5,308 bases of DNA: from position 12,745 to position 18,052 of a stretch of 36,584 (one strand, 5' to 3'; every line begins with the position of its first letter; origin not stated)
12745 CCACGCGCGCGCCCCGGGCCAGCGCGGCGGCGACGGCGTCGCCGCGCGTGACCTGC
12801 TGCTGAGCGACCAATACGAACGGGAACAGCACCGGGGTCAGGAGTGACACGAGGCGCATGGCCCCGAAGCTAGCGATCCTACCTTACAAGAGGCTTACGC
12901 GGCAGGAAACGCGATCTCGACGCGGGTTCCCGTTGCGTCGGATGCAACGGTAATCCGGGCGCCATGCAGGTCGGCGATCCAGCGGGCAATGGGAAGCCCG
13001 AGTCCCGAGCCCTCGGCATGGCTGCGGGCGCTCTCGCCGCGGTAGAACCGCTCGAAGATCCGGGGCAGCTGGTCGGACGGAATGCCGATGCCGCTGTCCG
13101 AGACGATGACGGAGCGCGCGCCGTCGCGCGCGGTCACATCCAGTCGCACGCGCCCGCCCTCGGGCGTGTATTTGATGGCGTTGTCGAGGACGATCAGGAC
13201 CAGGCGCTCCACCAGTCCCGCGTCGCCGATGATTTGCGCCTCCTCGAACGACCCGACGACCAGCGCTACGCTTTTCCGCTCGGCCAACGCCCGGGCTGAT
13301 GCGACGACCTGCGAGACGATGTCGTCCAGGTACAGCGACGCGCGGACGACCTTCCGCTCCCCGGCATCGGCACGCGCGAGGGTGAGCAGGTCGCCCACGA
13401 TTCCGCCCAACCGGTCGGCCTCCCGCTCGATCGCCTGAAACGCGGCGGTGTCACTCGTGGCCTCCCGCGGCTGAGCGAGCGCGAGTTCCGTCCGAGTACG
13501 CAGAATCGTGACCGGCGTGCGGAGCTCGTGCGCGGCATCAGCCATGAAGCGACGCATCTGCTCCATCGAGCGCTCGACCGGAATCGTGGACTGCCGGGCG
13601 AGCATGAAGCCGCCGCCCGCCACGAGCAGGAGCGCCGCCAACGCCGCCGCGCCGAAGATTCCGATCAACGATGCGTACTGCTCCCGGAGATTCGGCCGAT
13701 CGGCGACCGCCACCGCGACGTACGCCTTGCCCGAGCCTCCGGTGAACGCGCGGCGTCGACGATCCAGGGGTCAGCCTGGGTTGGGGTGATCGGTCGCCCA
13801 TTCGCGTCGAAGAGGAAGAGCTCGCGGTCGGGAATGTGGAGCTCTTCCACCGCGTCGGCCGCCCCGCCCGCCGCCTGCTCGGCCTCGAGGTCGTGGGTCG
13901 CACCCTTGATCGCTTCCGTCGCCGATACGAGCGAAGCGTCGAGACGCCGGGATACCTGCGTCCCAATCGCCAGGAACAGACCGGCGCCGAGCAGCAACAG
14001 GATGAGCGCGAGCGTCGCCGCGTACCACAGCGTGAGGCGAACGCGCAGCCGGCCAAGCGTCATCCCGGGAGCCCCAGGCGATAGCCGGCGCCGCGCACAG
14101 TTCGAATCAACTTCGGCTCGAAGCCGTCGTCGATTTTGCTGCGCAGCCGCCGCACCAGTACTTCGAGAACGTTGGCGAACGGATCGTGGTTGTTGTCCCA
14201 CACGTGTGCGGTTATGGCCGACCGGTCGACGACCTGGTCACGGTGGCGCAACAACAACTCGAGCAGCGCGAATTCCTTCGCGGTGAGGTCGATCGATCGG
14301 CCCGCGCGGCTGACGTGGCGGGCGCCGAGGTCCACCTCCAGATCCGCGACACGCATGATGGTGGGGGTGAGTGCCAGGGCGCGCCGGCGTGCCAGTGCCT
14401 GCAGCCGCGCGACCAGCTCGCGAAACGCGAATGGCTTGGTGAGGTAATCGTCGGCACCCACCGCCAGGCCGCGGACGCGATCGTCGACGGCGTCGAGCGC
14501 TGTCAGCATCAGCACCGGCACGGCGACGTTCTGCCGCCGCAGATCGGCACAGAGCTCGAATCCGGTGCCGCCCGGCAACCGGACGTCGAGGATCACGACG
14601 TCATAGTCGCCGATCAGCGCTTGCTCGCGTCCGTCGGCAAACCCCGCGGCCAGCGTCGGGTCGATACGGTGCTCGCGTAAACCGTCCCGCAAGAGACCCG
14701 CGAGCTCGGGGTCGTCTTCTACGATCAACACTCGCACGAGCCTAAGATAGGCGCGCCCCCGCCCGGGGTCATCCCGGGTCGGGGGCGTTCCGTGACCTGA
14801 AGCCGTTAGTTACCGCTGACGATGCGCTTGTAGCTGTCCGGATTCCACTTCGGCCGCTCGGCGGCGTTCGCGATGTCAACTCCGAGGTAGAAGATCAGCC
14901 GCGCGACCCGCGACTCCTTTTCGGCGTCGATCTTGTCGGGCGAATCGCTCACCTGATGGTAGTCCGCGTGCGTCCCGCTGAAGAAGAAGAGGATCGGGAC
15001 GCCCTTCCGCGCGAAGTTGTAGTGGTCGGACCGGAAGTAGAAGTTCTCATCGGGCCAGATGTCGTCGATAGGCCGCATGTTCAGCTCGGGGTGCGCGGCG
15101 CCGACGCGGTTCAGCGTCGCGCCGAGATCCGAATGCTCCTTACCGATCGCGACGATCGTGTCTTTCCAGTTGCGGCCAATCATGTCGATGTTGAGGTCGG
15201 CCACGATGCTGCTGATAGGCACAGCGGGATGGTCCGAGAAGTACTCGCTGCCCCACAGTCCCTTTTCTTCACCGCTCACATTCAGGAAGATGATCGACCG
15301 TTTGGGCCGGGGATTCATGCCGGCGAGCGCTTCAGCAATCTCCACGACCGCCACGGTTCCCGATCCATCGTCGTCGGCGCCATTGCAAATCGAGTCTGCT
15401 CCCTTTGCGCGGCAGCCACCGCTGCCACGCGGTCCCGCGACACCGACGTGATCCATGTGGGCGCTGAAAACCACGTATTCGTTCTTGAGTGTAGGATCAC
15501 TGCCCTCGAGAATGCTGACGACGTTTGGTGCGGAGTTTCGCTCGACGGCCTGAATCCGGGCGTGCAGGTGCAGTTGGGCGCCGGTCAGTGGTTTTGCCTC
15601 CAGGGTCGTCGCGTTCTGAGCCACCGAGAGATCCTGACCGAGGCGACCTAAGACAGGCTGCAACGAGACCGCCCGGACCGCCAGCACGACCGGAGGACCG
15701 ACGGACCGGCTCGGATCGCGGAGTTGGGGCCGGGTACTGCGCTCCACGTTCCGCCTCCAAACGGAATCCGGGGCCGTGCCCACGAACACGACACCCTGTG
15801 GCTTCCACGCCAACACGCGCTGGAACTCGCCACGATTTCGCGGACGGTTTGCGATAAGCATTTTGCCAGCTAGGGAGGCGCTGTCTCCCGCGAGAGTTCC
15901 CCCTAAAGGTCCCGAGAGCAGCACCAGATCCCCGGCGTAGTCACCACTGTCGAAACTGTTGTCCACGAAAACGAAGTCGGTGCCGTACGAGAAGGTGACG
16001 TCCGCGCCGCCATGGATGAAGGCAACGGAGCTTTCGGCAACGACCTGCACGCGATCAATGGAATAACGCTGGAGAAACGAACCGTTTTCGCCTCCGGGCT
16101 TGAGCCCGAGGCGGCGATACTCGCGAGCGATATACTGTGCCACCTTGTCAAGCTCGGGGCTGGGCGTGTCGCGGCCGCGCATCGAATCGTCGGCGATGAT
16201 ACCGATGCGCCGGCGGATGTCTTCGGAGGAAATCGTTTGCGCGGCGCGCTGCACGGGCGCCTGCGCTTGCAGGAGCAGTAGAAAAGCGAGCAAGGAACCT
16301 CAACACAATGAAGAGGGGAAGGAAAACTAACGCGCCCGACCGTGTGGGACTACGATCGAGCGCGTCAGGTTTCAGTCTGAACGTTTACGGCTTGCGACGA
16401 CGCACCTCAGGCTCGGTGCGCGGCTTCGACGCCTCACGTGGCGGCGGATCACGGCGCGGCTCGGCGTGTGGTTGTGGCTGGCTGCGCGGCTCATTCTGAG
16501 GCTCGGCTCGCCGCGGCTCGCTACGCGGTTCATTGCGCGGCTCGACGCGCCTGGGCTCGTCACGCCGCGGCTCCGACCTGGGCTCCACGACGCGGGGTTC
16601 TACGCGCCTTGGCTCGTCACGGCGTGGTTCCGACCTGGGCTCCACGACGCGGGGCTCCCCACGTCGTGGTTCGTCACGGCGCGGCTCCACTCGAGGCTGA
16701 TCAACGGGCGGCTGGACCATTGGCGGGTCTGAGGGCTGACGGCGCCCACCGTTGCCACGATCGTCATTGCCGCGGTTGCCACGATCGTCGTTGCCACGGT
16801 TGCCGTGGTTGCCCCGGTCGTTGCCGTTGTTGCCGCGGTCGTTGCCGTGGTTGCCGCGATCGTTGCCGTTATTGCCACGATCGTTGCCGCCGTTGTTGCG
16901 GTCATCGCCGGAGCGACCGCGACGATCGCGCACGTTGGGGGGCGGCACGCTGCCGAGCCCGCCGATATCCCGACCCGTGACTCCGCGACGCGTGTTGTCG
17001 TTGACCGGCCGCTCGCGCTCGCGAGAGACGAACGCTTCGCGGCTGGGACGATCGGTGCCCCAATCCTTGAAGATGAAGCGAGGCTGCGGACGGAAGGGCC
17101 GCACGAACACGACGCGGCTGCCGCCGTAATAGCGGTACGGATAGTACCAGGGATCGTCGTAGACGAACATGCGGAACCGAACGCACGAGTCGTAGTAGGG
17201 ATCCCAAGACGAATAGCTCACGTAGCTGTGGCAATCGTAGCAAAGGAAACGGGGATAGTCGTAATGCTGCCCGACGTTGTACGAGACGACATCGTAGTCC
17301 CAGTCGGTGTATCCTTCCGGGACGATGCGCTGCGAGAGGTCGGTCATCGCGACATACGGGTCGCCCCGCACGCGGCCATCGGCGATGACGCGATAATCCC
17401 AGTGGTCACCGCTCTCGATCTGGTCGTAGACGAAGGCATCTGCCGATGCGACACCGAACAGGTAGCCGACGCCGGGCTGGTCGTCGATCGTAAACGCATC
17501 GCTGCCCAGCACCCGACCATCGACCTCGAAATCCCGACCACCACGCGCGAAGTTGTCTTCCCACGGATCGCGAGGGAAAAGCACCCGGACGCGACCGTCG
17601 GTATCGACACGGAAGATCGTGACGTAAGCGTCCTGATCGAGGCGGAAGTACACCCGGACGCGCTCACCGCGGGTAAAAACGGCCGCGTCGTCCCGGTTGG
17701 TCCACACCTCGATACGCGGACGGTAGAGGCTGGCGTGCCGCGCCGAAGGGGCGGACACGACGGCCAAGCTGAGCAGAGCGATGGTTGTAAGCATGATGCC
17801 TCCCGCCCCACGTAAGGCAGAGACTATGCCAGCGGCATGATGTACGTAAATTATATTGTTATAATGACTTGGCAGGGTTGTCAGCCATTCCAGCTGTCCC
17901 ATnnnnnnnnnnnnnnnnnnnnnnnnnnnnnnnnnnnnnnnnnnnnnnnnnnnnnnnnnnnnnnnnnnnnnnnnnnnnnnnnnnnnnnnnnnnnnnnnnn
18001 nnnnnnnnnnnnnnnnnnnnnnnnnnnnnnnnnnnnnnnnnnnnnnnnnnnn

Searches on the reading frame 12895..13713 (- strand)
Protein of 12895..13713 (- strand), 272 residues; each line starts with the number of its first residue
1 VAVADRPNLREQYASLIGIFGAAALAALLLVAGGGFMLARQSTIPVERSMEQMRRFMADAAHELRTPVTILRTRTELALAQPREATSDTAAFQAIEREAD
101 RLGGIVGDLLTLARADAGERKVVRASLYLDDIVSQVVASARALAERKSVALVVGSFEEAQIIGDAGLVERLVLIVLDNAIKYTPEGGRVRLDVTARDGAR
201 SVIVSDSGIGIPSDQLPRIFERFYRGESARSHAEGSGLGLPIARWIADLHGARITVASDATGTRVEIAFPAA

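Call 19: search_protein_families(library=pfam, proteins=[window:12895-13713:-], max_evalue=0.00001)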
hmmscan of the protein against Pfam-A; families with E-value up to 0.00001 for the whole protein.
window:12895-13713:- (272 aa): 2 families
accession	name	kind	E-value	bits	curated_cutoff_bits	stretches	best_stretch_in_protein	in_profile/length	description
PF02518.31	HATPase_c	-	6.1e-26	91.5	26.4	1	164-271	2-109/111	Histidine kinase-, DNA gyrase B-, and HSP90-like ATPase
PF00512.31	HisKA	-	3.7e-15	56.1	26.9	1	53-118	2-66/66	His Kinase A (phospho-acceptor) domain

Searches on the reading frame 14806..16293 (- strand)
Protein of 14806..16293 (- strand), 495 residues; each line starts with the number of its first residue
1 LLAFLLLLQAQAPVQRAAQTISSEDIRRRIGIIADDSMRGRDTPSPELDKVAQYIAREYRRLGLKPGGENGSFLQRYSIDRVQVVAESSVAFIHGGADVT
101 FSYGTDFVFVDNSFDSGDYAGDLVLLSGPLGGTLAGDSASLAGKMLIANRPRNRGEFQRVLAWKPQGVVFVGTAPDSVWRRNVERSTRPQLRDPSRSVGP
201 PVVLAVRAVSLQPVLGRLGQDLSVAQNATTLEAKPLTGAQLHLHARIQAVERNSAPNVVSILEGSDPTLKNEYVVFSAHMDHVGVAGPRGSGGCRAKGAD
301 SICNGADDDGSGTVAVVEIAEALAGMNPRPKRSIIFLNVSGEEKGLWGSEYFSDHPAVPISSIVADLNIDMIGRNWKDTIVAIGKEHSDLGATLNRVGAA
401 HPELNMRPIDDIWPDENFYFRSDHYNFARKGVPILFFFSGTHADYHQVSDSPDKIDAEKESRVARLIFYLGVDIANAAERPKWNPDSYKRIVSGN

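Call 19: search_protein_families(library=pfam, proteins=[window:14806-16293:-], max_evalue=0.00001)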
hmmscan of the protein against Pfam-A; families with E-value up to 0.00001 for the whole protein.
window:14806-16293:- (495 aa): 2 families
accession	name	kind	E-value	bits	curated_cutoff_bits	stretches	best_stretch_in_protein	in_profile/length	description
PF04389.22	Peptidase_M28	-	4.4e-43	147.7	21.3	1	257-469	1-191/193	Peptidase family M28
PF01546.33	Peptidase_M20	-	3.8e-06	27.4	24.6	1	276-354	2-81/206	Peptidase family M20/M25/M40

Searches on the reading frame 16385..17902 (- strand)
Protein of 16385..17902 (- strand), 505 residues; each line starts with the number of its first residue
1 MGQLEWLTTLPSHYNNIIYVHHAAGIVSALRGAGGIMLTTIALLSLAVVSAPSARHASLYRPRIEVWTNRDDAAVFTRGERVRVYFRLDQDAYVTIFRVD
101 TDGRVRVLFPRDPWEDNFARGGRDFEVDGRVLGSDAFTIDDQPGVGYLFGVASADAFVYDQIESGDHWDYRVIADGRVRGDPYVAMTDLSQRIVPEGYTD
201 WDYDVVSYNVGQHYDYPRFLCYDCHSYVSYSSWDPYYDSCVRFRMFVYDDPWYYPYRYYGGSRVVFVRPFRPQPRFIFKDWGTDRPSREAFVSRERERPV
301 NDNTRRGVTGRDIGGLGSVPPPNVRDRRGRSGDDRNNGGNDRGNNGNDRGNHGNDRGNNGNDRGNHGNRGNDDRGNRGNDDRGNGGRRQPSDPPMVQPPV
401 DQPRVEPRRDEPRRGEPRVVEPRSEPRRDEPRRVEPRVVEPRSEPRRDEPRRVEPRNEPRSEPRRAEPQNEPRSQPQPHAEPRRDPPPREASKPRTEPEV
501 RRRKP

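Call 19: search_protein_families(library=pfam, proteins=[window:16385-17902:-], max_evalue=0.00001)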
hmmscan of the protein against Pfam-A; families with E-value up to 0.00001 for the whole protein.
window:16385-17902:- (505 aa): 1 family
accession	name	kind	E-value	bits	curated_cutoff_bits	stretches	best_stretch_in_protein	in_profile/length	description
PF14326.11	DUF4384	-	7.3e-12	45.6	27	1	76-154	2-79/81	Domain of unknown function (DUF4384)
